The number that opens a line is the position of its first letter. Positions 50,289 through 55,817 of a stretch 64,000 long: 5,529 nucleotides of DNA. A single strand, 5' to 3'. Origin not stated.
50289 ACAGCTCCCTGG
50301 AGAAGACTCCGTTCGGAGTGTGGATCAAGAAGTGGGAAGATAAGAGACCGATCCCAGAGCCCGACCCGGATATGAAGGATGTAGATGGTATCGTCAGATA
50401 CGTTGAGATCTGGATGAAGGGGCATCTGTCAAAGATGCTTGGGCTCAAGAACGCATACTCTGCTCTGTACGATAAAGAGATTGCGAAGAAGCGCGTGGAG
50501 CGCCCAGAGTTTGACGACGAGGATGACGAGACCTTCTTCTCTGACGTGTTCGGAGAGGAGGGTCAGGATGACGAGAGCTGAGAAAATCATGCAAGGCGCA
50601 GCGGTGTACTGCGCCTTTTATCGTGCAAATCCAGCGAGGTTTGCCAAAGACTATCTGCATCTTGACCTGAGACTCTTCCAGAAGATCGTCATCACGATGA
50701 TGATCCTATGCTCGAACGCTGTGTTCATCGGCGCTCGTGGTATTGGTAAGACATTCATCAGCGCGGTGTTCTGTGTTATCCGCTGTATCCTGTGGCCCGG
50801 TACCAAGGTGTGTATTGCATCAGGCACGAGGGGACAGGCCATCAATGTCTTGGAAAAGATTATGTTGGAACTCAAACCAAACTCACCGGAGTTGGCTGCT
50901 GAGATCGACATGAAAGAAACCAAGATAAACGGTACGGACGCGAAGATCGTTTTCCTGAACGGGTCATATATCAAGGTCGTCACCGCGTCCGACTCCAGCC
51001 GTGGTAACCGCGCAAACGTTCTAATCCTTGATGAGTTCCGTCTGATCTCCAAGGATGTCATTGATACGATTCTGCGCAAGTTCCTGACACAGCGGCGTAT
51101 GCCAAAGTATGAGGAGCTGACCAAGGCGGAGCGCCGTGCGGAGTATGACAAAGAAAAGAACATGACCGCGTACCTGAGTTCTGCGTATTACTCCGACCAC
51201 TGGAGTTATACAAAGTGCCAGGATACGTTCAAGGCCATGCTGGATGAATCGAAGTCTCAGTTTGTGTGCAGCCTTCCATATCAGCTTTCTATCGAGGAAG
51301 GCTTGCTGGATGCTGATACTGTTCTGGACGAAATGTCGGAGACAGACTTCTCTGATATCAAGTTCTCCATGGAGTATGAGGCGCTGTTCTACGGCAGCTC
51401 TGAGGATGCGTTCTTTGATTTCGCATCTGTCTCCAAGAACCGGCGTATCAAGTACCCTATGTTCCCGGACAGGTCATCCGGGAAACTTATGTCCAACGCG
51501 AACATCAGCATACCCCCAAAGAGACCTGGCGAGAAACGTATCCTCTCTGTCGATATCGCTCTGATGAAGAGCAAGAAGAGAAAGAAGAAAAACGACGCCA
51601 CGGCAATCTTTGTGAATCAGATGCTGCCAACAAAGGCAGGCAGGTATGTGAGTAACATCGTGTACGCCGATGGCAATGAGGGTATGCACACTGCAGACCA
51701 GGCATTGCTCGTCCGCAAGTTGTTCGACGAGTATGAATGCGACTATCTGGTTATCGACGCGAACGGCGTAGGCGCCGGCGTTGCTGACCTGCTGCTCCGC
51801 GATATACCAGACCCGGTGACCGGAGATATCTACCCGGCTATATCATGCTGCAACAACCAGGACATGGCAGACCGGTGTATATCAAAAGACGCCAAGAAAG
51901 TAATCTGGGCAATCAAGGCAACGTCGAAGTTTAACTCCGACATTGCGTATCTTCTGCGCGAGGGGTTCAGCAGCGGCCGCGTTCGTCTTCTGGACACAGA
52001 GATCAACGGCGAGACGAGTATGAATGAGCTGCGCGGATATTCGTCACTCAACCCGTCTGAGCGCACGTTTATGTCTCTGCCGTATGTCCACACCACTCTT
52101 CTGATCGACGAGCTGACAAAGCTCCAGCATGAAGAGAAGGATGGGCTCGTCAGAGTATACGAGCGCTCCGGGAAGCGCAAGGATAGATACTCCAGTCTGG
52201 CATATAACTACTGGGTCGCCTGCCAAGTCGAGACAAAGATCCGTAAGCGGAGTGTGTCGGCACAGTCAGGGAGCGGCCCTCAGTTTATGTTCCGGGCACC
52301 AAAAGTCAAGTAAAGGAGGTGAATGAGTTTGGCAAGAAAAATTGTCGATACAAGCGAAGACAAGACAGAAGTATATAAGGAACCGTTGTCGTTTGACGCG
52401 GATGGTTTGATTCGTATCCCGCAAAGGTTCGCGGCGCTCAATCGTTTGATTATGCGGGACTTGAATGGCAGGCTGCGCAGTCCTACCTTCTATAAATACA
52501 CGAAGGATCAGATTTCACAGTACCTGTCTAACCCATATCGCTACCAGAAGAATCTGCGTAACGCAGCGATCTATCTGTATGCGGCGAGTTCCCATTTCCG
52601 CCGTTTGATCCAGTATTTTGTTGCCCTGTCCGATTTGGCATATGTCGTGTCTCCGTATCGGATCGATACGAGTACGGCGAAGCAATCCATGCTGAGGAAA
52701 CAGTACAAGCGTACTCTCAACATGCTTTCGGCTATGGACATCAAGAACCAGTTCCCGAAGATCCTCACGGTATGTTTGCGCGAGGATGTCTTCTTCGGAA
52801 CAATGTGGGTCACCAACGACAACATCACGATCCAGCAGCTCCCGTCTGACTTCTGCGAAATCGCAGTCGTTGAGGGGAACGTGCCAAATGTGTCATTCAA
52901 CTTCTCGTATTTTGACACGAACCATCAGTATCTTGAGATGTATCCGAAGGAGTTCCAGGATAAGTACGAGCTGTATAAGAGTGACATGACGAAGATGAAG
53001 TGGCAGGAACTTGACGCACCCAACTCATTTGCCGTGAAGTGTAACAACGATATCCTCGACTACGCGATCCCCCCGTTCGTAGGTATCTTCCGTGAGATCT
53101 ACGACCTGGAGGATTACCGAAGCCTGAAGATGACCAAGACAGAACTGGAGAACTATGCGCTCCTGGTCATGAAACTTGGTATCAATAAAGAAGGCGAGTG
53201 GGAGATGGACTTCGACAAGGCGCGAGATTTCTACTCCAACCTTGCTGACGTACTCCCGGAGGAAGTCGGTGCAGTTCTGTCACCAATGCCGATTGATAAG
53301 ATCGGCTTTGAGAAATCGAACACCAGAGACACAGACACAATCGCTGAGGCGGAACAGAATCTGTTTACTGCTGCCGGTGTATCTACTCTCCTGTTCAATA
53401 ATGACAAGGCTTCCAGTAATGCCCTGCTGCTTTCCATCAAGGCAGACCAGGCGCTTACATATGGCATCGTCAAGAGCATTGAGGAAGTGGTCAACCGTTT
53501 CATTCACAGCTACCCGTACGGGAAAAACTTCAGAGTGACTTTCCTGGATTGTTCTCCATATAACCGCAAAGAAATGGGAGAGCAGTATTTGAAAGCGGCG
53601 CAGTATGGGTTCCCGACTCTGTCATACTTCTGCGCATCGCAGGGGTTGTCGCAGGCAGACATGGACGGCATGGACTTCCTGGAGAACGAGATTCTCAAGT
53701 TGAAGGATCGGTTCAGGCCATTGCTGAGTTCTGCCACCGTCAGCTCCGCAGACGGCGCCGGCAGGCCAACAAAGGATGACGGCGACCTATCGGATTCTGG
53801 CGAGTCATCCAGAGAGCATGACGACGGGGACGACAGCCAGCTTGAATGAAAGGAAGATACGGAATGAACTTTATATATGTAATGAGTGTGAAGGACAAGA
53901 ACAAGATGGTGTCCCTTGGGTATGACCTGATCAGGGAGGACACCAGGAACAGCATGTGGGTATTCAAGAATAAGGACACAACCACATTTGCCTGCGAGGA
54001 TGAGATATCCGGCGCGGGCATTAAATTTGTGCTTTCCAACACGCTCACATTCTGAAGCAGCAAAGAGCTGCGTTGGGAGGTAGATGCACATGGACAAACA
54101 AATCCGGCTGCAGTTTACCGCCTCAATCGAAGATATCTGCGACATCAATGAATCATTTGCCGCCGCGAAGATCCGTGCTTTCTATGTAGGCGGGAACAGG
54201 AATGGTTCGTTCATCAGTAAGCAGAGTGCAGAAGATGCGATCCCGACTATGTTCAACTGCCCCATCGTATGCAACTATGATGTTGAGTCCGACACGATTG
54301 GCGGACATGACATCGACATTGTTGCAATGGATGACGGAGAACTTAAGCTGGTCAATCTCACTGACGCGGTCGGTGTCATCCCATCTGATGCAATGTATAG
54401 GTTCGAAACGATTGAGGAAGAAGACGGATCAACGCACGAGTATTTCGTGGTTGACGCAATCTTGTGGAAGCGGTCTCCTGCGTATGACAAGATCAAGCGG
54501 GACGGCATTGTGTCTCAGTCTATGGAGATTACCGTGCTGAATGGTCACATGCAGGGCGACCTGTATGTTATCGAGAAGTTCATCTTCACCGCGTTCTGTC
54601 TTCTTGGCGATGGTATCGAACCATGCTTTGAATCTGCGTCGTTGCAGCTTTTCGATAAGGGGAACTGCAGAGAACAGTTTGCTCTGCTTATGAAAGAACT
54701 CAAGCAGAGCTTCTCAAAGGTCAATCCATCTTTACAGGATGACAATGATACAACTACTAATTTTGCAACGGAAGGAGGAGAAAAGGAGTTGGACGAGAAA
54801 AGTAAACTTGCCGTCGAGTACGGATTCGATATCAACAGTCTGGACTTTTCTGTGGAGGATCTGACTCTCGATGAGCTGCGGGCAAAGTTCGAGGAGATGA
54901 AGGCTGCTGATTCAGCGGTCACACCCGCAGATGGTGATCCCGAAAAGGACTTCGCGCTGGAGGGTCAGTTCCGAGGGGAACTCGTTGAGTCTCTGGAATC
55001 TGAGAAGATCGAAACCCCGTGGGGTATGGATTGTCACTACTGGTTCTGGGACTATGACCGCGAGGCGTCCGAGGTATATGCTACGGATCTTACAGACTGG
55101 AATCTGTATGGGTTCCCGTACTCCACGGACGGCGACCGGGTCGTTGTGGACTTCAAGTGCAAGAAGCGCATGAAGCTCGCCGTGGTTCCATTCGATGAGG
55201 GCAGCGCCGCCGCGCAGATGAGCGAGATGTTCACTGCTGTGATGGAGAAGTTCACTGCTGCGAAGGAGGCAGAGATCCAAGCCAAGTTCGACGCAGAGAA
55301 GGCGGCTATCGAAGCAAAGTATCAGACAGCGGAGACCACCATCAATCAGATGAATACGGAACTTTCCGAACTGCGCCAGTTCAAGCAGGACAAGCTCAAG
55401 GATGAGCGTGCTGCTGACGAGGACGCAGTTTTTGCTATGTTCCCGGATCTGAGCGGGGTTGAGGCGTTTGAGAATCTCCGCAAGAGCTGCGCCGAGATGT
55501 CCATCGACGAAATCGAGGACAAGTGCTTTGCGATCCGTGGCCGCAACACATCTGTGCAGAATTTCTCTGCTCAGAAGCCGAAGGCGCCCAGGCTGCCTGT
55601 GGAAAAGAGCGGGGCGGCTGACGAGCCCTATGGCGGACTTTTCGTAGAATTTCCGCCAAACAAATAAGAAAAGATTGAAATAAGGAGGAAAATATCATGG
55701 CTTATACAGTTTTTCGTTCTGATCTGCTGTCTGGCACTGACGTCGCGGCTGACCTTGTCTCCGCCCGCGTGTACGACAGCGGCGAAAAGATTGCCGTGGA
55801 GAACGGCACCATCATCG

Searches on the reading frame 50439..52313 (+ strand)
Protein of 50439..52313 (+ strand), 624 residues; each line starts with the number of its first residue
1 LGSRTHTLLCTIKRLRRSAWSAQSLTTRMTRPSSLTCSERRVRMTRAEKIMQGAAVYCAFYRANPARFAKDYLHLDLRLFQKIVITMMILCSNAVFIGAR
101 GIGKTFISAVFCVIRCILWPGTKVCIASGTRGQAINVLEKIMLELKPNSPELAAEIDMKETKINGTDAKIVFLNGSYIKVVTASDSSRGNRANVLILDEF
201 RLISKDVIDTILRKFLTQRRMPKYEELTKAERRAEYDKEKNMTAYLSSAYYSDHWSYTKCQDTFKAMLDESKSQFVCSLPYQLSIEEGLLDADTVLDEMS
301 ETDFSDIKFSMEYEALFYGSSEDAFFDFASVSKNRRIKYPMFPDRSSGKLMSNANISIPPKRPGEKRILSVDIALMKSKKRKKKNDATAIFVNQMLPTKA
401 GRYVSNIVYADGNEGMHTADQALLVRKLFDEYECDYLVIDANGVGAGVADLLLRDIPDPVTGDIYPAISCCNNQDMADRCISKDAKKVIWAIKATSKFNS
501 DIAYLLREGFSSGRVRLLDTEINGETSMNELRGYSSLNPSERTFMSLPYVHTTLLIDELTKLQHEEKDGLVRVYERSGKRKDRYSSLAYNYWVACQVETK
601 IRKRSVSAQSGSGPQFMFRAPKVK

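Call 12: search_protein_families(library=phrogs, proteins=[window:50439-52313:+], max_evalue=0.001)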
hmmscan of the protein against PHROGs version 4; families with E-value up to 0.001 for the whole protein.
window:50439-52313:+ (624 aa): 11 families
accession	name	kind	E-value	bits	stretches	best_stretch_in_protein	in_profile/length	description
phrog_26582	-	unknown function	1.9e-53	183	1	268-603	14-343/363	-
phrog_15503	-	unknown function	2.3e-46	159.2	1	40-254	30-243/245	-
phrog_24618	-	unknown function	5.5e-40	138.4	1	394-603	3-217/230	-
phrog_2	-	head and packaging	1e-22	81.8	1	40-598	250-596/807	terminase large subunit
phrog_5989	-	head and packaging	1.6e-11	45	1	74-243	139-296/347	terminase large subunit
phrog_38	-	head and packaging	2.6e-10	40.6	1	12-198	234-409/760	terminase large subunit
phrog_9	-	head and packaging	5.7e-10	39.7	1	68-212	191-342/812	terminase large subunit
phrog_5713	-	head and packaging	7.3e-05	23.7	1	414-458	2-46/143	terminase large subunit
phrog_5902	-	unknown function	0.00011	22.6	1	59-140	16-98/359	-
phrog_7579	-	head and packaging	0.00018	21.8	1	92-212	18-131/239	terminase large subunit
phrog_5909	-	head and packaging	0.00038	20.7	1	384-461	117-191/285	terminase large subunit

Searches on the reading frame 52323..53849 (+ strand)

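Call 12: search_protein_families(library=phrogs, proteins=[window:52323-53849:+], max_evalue=0.001)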
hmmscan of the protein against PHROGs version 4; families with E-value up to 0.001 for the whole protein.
window:52323-53849:+ (508 aa): 1 family
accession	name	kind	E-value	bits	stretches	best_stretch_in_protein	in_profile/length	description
phrog_2739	-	head and packaging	2e-116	390.6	1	54-502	43-498/501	portal protein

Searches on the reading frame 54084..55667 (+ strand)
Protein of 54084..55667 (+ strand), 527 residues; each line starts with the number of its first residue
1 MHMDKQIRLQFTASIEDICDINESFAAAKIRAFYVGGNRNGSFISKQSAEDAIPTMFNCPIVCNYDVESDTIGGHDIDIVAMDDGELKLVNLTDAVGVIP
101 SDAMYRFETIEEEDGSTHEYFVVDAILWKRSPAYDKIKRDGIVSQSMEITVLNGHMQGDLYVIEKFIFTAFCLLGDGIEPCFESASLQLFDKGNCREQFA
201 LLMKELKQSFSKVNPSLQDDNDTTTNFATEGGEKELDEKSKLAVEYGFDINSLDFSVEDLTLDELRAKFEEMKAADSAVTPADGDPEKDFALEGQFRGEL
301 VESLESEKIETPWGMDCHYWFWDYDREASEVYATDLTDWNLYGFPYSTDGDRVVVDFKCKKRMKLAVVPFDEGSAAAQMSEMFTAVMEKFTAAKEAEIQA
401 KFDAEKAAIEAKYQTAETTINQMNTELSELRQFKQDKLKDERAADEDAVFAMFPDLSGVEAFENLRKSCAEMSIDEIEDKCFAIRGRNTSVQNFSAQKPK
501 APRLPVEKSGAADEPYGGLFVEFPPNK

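Call 12: search_protein_families(library=phrogs, proteins=[window:54084-55667:+], max_evalue=0.001)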
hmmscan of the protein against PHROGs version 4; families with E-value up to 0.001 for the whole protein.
window:54084-55667:+ (527 aa): 2 families
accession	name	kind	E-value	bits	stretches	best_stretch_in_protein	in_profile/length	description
phrog_3313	-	unknown function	1.3e-68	233.2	1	5-513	3-464/480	-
phrog_34215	-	unknown function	2.4e-12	46.9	1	21-188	22-183/758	-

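Call 83: search_protein_families(library=pfam, proteins=[window:54084-55667:+], max_evalue=0.001)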
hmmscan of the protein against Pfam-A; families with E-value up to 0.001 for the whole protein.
window:54084-55667:+ (527 aa): 0 families
